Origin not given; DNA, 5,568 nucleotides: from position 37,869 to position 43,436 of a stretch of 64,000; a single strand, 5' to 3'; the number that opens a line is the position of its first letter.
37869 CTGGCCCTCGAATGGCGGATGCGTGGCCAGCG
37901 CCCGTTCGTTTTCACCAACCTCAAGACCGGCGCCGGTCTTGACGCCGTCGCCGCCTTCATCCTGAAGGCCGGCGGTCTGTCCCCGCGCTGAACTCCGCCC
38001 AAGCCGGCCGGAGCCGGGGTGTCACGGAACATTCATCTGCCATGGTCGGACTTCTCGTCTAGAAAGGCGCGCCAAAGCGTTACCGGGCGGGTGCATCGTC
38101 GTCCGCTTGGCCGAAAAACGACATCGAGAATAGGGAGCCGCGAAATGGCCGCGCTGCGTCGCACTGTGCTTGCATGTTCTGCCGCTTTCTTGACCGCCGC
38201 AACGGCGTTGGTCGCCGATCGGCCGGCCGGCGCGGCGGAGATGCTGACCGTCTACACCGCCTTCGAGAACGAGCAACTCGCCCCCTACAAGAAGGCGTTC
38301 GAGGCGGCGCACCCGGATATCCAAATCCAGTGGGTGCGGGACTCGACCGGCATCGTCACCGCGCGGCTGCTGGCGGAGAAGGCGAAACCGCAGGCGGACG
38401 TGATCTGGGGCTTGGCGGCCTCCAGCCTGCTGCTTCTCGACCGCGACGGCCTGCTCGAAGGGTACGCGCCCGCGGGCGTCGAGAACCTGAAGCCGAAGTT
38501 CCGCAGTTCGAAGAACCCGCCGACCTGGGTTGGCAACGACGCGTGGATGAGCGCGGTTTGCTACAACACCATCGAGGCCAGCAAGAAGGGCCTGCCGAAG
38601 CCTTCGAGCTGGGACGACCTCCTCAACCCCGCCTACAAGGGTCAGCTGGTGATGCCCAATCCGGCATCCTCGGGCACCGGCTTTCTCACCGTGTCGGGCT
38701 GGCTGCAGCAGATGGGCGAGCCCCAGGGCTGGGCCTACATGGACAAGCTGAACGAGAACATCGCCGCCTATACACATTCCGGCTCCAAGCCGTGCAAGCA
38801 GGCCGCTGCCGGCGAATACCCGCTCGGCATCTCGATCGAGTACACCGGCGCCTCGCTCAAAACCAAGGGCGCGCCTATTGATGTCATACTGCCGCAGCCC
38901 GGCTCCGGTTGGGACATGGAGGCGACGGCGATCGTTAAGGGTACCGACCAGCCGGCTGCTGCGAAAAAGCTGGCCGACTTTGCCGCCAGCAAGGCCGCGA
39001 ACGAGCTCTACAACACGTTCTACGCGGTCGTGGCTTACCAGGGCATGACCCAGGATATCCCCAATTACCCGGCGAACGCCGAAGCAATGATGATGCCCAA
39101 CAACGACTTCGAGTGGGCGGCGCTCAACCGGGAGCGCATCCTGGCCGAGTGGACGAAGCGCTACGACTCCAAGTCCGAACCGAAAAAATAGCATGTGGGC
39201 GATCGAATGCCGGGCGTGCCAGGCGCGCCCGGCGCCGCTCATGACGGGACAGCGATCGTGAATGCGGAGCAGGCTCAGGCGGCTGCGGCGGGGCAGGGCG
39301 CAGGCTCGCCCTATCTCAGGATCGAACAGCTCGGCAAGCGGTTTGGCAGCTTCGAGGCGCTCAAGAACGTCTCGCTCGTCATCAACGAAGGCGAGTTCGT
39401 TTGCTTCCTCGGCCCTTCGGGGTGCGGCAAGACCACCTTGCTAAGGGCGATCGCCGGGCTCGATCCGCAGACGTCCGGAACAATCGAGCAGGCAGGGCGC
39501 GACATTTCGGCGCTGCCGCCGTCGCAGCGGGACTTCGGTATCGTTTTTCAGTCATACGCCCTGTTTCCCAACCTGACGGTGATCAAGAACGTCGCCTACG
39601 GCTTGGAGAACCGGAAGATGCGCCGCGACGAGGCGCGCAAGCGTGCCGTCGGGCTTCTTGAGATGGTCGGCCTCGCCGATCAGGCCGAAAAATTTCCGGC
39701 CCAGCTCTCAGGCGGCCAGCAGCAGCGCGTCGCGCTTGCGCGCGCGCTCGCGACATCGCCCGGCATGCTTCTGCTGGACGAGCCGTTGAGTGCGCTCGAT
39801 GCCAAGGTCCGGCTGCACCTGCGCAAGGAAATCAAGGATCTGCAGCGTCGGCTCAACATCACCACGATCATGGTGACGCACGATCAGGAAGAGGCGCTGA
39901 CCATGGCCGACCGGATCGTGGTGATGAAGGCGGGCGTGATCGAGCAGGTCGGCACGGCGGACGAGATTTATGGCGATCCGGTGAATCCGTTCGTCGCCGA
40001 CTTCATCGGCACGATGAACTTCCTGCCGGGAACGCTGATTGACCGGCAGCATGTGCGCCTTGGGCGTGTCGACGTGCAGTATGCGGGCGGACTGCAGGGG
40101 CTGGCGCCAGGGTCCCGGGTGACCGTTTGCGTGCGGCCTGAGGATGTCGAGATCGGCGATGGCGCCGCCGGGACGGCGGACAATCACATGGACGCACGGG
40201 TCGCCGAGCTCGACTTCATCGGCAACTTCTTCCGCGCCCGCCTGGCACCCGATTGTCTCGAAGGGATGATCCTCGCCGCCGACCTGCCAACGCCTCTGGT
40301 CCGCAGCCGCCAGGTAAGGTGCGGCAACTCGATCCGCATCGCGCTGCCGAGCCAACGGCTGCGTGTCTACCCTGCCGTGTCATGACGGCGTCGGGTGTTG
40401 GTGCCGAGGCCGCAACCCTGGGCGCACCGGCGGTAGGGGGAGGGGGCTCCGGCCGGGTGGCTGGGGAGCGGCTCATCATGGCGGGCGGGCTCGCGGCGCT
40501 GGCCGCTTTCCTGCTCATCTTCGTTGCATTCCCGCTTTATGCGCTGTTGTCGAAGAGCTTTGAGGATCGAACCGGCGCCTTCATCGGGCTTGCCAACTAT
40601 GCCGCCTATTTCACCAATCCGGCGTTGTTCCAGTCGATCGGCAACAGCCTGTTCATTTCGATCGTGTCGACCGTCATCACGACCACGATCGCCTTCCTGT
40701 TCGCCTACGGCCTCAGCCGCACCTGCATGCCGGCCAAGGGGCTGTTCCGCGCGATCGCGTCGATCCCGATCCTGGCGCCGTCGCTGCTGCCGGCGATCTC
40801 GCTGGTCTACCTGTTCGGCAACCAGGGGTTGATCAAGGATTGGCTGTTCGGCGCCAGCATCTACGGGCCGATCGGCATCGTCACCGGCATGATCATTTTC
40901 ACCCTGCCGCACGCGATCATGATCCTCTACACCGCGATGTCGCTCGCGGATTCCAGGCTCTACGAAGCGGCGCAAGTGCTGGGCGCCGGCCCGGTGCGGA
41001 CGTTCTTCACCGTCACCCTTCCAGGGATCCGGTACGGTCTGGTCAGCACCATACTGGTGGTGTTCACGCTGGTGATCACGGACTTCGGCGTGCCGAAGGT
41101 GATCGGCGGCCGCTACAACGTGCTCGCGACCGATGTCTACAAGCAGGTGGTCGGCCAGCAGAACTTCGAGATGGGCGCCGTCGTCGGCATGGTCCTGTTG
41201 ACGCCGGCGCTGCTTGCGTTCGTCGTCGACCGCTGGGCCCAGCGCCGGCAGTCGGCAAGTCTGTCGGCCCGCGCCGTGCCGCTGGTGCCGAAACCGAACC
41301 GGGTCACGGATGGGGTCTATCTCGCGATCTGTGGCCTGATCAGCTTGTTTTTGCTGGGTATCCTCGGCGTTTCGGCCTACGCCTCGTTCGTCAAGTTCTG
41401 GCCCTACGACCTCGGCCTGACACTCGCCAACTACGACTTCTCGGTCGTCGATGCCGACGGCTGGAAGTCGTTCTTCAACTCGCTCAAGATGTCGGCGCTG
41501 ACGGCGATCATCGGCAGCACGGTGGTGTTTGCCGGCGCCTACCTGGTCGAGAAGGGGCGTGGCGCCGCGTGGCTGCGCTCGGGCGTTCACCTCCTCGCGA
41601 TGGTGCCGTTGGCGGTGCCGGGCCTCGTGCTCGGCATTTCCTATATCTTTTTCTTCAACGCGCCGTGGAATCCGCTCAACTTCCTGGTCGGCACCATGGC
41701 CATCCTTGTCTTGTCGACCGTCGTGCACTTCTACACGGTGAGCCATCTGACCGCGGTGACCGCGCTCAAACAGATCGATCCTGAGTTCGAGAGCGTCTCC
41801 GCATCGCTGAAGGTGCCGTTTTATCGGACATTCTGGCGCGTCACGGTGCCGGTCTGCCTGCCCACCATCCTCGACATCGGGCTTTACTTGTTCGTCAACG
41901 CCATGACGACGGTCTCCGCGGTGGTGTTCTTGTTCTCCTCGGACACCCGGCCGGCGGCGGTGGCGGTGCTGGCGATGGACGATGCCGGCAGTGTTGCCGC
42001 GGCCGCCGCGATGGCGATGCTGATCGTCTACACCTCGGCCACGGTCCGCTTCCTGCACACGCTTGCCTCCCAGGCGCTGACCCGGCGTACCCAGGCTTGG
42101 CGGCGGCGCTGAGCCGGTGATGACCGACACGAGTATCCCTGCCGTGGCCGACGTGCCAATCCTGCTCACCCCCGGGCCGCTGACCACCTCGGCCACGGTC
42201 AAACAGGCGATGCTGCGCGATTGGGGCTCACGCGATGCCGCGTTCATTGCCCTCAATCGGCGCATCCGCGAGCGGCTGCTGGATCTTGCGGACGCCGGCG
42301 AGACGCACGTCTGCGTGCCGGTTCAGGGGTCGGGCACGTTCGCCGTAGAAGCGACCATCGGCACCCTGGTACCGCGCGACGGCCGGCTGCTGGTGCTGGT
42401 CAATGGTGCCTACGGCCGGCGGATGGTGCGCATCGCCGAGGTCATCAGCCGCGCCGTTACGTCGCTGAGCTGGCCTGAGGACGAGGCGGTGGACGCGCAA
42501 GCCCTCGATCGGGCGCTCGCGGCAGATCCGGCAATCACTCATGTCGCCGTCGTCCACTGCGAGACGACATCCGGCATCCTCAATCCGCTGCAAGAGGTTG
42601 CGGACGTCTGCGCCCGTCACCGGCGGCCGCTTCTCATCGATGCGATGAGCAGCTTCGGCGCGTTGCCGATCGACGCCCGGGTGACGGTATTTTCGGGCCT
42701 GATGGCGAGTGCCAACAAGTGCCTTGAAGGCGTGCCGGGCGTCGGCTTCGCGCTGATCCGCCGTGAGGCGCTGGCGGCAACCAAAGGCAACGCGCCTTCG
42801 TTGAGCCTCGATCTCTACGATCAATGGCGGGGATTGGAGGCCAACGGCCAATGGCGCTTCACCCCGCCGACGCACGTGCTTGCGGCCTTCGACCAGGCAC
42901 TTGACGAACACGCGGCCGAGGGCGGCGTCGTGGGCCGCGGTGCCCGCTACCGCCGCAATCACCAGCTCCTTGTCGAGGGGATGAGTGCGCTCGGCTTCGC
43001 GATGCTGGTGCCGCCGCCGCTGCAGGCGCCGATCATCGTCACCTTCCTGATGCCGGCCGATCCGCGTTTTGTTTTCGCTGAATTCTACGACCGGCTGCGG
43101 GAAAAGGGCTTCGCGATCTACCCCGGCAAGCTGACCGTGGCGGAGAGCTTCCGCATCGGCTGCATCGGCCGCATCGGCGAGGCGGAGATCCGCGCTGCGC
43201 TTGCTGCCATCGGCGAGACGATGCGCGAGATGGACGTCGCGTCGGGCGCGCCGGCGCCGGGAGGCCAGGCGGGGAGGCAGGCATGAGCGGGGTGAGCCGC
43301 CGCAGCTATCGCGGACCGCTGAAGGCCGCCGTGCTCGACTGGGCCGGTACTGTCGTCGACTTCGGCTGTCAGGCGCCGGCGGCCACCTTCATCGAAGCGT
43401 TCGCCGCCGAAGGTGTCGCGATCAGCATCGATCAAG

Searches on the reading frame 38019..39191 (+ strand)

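Call 6: search_protein_families(library=pfam, proteins=[window:38019-39191:+], max_evalue=0.001)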
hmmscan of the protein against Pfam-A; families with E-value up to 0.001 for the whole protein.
window:38019-39191:+ (390 aa): 4 families
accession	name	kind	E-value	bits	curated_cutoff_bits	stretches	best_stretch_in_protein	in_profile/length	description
PF13343.11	SBP_bac_6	-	1.7e-20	74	24.6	1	126-352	4-230/245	Bacterial extracellular solute-binding protein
PF01547.30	SBP_bac_1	-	2.1e-19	71.1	26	1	89-328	12-306/307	Bacterial extracellular solute-binding protein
PF13416.11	SBP_bac_8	-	6.4e-18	66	27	1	91-330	3-251/279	Bacterial extracellular solute-binding protein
PF13531.11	SBP_bac_11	-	2.9e-14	53.8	25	1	78-330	3-220/227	Bacterial extracellular solute-binding protein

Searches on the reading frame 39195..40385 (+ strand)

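Call 6: search_protein_families(library=pfam, proteins=[window:39195-40385:+], max_evalue=0.001)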
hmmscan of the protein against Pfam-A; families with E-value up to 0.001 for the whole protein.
window:39195-40385:+ (396 aa): 10 families
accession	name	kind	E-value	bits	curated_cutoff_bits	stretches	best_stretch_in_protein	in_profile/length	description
PF00005.33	ABC_tran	-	4.6e-35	121.7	25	1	56-198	1-136/137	ABC transporter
PF13304.12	AAA_21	-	4.5e-08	33.9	27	0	169-231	236-300/304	AAA domain, putative AbiEii toxin, Type IV TA system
PF02463.25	SMC_N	-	1.7e-06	28.1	40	0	153-244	125-211/220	RecF/RecN/SMC N terminal domain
PF08402.16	TOBE_2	-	8e-06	26.3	21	1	311-391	1-75/76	TOBE domain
PF17912.7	OB_MalK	-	3.8e-05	24.9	27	1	274-318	5-53/53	MalK OB fold domain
PF20703.3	nSTAND1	-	4e-05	23.9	27.1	1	56-189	23-148/379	Novel STAND NTPase 1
PF13521.12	AAA_28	-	0.00012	22.8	27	1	69-105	2-36/164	AAA domain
PF09818.15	ABC_ATPase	-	0.00012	21.6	23.2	0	208-252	210-254/283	P-loop domain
PF00004.35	AAA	-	0.0005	21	21.2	0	69-88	1-20/131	ATPase family associated with various cellular activities (AAA)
PF13476.12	AAA_23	-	0.00072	20.7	27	1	49-87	6-40/201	AAA domain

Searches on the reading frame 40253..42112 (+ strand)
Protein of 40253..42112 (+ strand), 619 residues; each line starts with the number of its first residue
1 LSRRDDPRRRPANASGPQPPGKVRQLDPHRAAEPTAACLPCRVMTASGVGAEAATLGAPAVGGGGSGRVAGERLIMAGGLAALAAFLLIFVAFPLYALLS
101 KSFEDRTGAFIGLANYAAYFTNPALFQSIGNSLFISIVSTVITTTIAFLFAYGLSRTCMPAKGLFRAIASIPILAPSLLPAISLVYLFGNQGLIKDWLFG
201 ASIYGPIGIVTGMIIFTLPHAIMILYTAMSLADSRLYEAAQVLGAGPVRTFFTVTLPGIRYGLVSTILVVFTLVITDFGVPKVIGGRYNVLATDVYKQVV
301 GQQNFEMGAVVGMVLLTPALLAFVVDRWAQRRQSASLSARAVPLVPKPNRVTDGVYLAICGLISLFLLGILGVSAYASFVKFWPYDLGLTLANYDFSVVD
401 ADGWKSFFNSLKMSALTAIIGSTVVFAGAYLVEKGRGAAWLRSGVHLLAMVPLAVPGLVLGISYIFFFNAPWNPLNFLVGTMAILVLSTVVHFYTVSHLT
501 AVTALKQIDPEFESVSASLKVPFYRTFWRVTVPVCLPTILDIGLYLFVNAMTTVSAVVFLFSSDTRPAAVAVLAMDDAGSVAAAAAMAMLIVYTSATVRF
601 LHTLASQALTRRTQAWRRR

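Call 6: search_protein_families(library=pfam, proteins=[window:40253-42112:+], max_evalue=0.001)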
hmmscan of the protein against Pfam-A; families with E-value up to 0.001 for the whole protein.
window:40253-42112:+ (619 aa): 1 family
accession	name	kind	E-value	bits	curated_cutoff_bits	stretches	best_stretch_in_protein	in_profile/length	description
PF00528.27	BPD_transp_1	-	1.2e-15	58.2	26.4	2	162-332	17-181/184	Binding-protein-dependent transport system inner membrane component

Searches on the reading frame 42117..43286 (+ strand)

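Call 6: search_protein_families(library=pfam, proteins=[window:42117-43286:+], max_evalue=0.001)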
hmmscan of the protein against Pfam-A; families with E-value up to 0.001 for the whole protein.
window:42117-43286:+ (389 aa): 2 families
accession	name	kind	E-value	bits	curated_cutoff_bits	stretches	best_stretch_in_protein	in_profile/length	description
PF00266.25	Aminotran_5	-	1.8e-11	44.1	21.5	1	39-311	37-315/371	Aminotransferase class-V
PF00155.27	Aminotran_1_2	-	4e-07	30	19.7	1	71-365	72-361/361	Aminotransferase class I and II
